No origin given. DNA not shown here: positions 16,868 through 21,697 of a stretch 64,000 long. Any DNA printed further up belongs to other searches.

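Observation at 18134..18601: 156 aa mini-intein interrupting the conserved FN(K/R)-SHS-AAYA motif of the pol III alpha-type polymerase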

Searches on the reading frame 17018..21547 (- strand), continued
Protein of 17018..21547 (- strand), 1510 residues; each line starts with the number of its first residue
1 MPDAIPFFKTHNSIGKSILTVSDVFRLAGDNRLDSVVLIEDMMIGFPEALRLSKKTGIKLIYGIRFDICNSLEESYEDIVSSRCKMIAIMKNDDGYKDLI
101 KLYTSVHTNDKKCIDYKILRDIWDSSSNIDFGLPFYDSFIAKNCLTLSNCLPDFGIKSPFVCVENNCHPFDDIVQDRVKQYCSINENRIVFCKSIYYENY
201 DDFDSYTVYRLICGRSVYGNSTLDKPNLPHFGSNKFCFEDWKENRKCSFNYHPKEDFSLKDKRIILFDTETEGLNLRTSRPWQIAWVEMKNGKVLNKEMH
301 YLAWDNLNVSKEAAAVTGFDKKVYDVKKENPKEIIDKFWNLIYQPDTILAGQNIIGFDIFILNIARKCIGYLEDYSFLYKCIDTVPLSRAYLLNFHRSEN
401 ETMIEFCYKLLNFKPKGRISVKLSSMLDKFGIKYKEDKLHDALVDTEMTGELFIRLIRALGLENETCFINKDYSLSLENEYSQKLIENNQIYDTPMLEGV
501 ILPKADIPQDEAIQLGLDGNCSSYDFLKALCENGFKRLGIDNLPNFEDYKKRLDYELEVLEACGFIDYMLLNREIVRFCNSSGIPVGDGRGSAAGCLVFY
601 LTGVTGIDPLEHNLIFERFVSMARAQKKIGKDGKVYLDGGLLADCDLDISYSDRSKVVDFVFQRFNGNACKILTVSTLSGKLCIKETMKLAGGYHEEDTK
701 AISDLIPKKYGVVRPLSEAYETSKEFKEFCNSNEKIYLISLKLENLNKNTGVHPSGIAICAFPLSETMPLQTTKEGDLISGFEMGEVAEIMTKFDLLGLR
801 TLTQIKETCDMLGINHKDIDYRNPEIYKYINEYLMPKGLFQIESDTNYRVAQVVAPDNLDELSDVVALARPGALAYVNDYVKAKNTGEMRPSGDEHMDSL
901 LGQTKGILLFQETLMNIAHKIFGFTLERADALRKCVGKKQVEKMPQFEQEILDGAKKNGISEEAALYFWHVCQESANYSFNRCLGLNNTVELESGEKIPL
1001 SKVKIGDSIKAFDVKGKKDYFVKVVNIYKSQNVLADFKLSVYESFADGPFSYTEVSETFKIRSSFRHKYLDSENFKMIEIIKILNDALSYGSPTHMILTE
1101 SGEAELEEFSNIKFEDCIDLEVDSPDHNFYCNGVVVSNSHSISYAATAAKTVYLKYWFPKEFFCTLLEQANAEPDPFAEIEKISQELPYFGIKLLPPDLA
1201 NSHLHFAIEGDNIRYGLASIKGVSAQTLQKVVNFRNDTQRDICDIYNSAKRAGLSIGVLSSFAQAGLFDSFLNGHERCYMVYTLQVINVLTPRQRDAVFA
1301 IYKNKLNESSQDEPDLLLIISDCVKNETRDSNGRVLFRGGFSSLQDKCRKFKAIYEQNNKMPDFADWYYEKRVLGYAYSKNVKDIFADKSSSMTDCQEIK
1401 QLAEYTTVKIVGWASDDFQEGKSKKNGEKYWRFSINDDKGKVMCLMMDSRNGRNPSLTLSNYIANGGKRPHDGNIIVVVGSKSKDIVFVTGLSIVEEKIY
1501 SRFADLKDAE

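Call 32: find_encoding_contigs(protein=P0030, flank=6000, max_places=3)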
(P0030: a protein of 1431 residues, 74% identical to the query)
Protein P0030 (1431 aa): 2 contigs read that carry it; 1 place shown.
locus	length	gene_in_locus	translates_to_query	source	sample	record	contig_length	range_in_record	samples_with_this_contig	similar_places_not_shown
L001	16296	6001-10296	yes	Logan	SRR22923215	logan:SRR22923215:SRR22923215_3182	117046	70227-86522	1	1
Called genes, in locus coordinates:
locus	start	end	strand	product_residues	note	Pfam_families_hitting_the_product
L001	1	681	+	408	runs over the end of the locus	PF00154:RecA_N (weak)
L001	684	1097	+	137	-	-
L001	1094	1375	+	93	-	-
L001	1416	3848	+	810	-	PF00772:DnaB (weak), PF03796:DnaB_C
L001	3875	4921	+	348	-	PF08275:DNAG_N (faint)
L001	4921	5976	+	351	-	PF12705:PDDEXK_1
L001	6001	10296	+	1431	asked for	PF02811:PHP, PF00929:RNase_T, PF07733:DNA_pol3_alpha, PF17657:DNA_pol3_finger, PF14890:Intein_splicing, PF14528:LAGLIDADG_3 (weak)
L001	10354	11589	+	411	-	PF14579:HHH_6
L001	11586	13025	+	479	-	PF01637:ATPase_2 (faint), PF05621:TniB (faint), PF13191:AAA_16 (weak), PF00004:AAA, PF17871:AAA_lid_9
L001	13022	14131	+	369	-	-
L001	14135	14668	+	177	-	-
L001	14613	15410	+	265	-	-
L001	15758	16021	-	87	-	-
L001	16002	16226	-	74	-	-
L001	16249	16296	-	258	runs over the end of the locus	PF02485:Branch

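Call 54: find_encoding_contigs(protein=P0012, flank=3000, max_places=2)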
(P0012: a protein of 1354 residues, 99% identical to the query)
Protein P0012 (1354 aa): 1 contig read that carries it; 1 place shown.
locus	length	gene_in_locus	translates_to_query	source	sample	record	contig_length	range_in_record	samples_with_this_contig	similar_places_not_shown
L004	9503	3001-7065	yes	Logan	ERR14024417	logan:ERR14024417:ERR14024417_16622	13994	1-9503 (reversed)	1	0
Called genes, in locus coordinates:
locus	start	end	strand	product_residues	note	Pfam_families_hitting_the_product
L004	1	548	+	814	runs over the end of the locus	PF00772:DnaB (weak), PF03796:DnaB_C (weak)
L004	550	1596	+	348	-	PF08275:DNAG_N (faint)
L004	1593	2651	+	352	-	PF12705:PDDEXK_1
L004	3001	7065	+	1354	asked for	PF02811:PHP (weak), PF00929:RNase_T, PF07733:DNA_pol3_alpha, PF17657:DNA_pol3_finger, PF14579:HHH_6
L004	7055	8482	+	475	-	PF01637:ATPase_2 (faint), PF13191:AAA_16 (weak), PF00004:AAA, PF17871:AAA_lid_9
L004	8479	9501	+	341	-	?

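Call 55: find_encoding_contigs(protein=P0022, flank=3000, max_places=2)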
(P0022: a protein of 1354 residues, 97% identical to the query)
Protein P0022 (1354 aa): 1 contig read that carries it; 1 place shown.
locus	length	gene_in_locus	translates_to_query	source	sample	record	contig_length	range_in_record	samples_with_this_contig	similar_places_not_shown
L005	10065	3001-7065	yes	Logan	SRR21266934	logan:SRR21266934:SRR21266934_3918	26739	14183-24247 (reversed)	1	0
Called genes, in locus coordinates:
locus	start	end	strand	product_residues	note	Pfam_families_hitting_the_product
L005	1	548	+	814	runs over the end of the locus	PF00772:DnaB (weak), PF03796:DnaB_C (weak)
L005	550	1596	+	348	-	PF08275:DNAG_N (faint)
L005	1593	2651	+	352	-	PF12705:PDDEXK_1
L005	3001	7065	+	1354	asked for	PF02811:PHP (weak), PF00929:RNase_T, PF07733:DNA_pol3_alpha, PF17657:DNA_pol3_finger, PF14579:HHH_6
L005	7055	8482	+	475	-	PF01637:ATPase_2 (faint), PF13191:AAA_16 (weak), PF00004:AAA, PF17871:AAA_lid_9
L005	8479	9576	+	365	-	-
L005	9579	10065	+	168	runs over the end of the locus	-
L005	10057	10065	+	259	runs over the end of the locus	-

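Call 58: find_encoding_contigs(protein=P0013, flank=500, max_places=1)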
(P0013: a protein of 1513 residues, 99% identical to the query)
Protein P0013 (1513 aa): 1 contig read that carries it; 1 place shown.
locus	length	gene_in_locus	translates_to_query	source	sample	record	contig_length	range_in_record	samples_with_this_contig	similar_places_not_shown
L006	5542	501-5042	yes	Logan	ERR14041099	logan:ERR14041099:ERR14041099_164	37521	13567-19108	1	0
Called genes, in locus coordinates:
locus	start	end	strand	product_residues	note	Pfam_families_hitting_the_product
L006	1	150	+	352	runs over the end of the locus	PF12705:PDDEXK_1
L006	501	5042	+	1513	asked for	PF02811:PHP (weak), PF00929:RNase_T, PF07733:DNA_pol3_alpha, PF17657:DNA_pol3_finger, PF14890:Intein_splicing, PF14579:HHH_6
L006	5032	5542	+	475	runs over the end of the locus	PF01637:ATPase_2 (faint), PF13191:AAA_16 (weak), PF00004:AAA, PF17871:AAA_lid_9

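Call 59: find_encoding_contigs(protein=P0011, flank=500, max_places=1)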
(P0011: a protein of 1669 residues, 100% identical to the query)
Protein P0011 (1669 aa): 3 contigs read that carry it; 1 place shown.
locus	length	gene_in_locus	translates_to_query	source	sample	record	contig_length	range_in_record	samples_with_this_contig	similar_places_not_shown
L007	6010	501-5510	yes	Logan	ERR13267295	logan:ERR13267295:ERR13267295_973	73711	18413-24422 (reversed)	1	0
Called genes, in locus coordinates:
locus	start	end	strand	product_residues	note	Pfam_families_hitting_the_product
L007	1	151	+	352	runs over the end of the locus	PF12705:PDDEXK_1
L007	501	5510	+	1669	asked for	PF02811:PHP (weak), PF00929:RNase_T, PF07733:DNA_pol3_alpha, PF17657:DNA_pol3_finger, PF14890:Intein_splicing, PF14579:HHH_6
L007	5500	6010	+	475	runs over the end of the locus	PF01637:ATPase_2 (faint), PF13191:AAA_16 (weak), PF00004:AAA, PF17871:AAA_lid_9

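Call 60: find_encoding_contigs(protein=P0024, flank=500, max_places=1)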
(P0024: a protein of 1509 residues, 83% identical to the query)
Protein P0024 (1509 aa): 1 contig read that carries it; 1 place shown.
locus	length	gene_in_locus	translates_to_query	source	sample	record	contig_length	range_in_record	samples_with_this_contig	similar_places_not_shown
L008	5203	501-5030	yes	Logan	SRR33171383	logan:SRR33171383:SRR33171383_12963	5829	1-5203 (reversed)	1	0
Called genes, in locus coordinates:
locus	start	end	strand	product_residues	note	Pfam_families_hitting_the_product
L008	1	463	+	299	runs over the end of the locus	PF12705:PDDEXK_1 (weak)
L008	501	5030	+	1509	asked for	PF02811:PHP (weak), PF00929:RNase_T, PF07733:DNA_pol3_alpha, PF17657:DNA_pol3_finger, PF14579:HHH_6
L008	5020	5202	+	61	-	?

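Call 61: find_encoding_contigs(protein=P0027, flank=500, max_places=1)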
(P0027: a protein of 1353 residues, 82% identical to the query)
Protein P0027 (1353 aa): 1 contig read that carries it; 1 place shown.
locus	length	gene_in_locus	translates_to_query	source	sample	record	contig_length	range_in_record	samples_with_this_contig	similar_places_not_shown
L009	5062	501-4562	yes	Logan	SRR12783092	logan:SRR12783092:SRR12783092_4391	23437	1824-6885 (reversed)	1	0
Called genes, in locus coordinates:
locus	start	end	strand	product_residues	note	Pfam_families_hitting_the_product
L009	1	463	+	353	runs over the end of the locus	PF12705:PDDEXK_1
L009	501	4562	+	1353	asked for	PF02811:PHP (weak), PF00929:RNase_T, PF07733:DNA_pol3_alpha, PF17657:DNA_pol3_finger, PF14579:HHH_6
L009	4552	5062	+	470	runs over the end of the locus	PF05621:TniB (faint), PF01637:ATPase_2 (faint), PF13191:AAA_16 (weak), PF00004:AAA, PF17871:AAA_lid_9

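Call 63: find_encoding_contigs(protein=P0028, flank=500, max_places=1)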
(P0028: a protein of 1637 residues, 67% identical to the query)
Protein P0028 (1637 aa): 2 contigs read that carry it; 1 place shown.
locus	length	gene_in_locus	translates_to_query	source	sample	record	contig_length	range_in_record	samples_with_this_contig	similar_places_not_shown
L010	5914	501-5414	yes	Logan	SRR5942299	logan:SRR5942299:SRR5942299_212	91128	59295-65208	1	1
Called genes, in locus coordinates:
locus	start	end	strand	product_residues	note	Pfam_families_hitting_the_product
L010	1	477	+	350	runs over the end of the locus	PF12705:PDDEXK_1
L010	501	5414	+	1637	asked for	PF02811:PHP, PF00929:RNase_T, PF07733:DNA_pol3_alpha, PF17657:DNA_pol3_finger, PF07591:PT-HINT (weak), PF14890:Intein_splicing (weak), PF14579:HHH_6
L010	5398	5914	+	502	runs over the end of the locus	PF01637:ATPase_2 (faint), PF05621:TniB (faint), PF13191:AAA_16, PF00004:AAA, PF17871:AAA_lid_9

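Call 64: find_encoding_contigs(protein=P0029, flank=500, max_places=1)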
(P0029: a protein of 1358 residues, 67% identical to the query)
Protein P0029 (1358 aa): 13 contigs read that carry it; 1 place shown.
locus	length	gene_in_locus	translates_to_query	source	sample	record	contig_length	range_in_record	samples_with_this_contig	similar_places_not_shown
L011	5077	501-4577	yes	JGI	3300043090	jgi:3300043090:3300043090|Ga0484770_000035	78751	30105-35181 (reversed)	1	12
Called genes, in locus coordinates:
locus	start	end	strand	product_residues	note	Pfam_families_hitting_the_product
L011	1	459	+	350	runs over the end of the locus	PF12705:PDDEXK_1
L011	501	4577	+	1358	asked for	PF02811:PHP, PF00929:RNase_T, PF07733:DNA_pol3_alpha, PF17657:DNA_pol3_finger, PF14579:HHH_6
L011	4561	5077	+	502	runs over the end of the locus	PF01637:ATPase_2 (faint), PF05621:TniB (faint), PF13191:AAA_16, PF00004:AAA, PF17871:AAA_lid_9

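Call 65: find_encoding_contigs(protein=P0021, flank=500, max_places=1)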
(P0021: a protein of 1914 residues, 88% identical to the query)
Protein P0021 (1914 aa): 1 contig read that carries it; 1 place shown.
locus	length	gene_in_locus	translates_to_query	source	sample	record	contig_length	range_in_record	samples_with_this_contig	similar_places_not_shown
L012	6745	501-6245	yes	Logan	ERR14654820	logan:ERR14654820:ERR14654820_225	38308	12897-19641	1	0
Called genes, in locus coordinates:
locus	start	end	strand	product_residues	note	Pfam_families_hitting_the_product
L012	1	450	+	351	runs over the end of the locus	PF12705:PDDEXK_1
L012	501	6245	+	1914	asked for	PF02811:PHP (weak), PF00929:RNase_T, PF14528:LAGLIDADG_3 (faint), PF07733:DNA_pol3_alpha, PF17657:DNA_pol3_finger, PF14890:Intein_splicing, PF14579:HHH_6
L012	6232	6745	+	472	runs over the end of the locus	PF05621:TniB (faint), PF13191:AAA_16 (weak), PF00004:AAA, PF17871:AAA_lid_9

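Call 66: find_encoding_contigs(protein=P0026, flank=500, max_places=1)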
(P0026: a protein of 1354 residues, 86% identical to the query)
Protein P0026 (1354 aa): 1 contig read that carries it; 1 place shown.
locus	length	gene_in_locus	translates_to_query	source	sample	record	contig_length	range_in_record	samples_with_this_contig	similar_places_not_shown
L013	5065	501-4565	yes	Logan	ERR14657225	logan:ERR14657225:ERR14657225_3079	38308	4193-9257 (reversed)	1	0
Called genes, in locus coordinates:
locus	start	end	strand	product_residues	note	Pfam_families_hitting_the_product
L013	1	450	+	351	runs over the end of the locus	PF12705:PDDEXK_1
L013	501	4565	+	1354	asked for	PF02811:PHP (weak), PF00929:RNase_T, PF07733:DNA_pol3_alpha, PF17657:DNA_pol3_finger, PF14579:HHH_6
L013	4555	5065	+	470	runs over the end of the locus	PF05621:TniB (faint), PF13191:AAA_16 (weak), PF00004:AAA, PF17871:AAA_lid_9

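Call 75: search_protein_families(library=ncbifam, proteins=[P0012], max_evalue=1e-20)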
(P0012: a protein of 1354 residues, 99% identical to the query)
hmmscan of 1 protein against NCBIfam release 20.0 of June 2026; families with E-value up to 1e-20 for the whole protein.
P0012 (1354 aa): 12 families
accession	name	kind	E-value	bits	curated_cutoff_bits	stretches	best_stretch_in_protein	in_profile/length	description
NF004226.0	PRK05673.1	equivalog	1.2e-133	447.3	1002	1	501-1292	282-1023/1146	DNA polymerase III subunit alpha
TIGR00594.1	polc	superfamily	2.6e-133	446.2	434.35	1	521-1288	289-1019/1022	DNA polymerase III subunit alpha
NF005298.0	PRK06826.1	equivalog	5e-120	402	1260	1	502-1139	284-905/1151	DNA polymerase III subunit alpha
NF005516.0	PRK07135.1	equivalog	3.5e-102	343.2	1084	1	524-1295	229-941/974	DNA polymerase III DnaE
NF005617.0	PRK07374.1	equivalog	2.7e-100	336.9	1653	1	517-1141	295-920/1170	DNA polymerase III subunit alpha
NF004550.0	PRK05898.1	equivalog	9.1e-97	325.3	1182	1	512-1131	216-823/971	DNA polymerase III subunit alpha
NF005377.0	PRK06920.1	equivalog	4.1e-94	316.3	1806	1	520-1128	277-870/1108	DNA polymerase III subunit alpha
NF005582.0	PRK07279.1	equivalog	9.9e-89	298.6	1279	1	527-1119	242-808/1033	DNA polymerase III subunit alpha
NF004225.0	PRK05672.1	subfamily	1.4e-77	261.7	939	1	524-1116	290-872/1047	error-prone DNA polymerase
NF007079.0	PRK09532.1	equivalog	1.4e-67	228.6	1525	2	544-817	321-587/876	DNA polymerase III subunit alpha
NF001688.0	PRK00448.1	equivalog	2.3e-29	101.6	873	0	254-483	415-611/1445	PolC-type DNA polymerase III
TIGR01405.1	polC_Gram_pos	equivalog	4.1e-28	97.7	1043.45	0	255-492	182-386/1211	DNA polymerase III subunit alpha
